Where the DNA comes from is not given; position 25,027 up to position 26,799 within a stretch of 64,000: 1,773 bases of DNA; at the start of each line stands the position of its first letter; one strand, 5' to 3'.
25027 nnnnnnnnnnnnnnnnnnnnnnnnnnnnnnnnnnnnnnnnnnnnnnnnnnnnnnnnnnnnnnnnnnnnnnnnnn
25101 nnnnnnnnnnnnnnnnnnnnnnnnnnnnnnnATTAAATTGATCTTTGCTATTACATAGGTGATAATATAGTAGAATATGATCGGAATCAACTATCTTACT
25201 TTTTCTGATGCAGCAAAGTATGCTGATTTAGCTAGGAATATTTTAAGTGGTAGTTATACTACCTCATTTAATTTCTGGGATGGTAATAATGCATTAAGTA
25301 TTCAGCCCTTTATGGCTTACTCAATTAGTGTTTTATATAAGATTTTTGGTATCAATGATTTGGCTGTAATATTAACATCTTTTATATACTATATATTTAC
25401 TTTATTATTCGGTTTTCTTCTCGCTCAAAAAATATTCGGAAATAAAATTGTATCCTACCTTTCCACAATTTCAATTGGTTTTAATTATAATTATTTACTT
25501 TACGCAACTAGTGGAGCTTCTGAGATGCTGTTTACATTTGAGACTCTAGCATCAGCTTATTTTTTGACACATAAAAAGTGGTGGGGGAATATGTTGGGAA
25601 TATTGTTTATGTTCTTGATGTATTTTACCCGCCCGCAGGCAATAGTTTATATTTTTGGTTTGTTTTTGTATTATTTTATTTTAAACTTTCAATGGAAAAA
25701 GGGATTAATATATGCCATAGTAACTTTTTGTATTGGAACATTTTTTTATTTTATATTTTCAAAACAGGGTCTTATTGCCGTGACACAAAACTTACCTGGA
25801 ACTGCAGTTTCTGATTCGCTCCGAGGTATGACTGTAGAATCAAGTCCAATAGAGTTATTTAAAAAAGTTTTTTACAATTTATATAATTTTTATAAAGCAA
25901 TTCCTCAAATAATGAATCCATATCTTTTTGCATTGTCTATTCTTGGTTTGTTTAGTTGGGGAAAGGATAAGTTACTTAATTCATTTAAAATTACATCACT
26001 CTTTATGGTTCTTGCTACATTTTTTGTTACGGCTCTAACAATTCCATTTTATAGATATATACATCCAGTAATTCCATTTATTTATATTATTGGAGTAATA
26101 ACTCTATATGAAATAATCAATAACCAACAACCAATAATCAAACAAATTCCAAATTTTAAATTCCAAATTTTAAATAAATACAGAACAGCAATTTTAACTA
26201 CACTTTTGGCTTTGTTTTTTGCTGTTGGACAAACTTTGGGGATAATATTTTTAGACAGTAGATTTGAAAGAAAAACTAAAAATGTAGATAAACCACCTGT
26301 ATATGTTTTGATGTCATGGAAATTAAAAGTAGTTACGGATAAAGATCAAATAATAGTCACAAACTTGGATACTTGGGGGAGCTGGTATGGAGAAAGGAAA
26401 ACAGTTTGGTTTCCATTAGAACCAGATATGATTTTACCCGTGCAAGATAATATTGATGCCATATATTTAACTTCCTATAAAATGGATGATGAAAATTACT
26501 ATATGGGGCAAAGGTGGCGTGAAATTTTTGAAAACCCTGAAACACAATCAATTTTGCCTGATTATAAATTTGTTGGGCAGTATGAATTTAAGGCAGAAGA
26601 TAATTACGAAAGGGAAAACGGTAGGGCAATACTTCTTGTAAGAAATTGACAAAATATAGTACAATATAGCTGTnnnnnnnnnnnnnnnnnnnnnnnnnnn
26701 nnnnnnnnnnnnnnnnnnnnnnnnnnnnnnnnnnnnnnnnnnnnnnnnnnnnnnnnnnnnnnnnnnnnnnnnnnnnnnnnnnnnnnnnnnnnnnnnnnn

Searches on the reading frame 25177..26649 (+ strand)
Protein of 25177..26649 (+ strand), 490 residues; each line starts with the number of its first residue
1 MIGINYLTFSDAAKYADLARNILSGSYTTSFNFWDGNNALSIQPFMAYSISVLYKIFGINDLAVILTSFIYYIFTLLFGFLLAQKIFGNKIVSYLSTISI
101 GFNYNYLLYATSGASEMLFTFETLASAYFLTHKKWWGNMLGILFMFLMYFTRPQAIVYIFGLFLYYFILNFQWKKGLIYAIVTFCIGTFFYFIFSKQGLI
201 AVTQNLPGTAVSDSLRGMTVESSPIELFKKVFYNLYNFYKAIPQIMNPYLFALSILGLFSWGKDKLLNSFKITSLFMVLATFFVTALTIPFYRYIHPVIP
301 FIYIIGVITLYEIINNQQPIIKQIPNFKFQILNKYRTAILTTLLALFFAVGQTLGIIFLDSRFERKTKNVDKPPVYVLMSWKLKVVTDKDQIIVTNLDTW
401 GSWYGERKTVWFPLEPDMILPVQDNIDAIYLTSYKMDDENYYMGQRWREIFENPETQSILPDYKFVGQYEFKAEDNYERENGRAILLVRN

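Call 74: search_protein_families(library=pfam, proteins=[window:25177-26649:+], max_evalue=0.5)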
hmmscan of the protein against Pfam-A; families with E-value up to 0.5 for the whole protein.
window:25177-26649:+ (490 aa): 1 family
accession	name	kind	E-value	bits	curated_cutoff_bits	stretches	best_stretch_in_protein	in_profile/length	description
PF13231.12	PMT_2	-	6.7e-05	23.6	26.1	1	44-186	4-151/160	Dolichyl-phosphate-mannose-protein mannosyltransferase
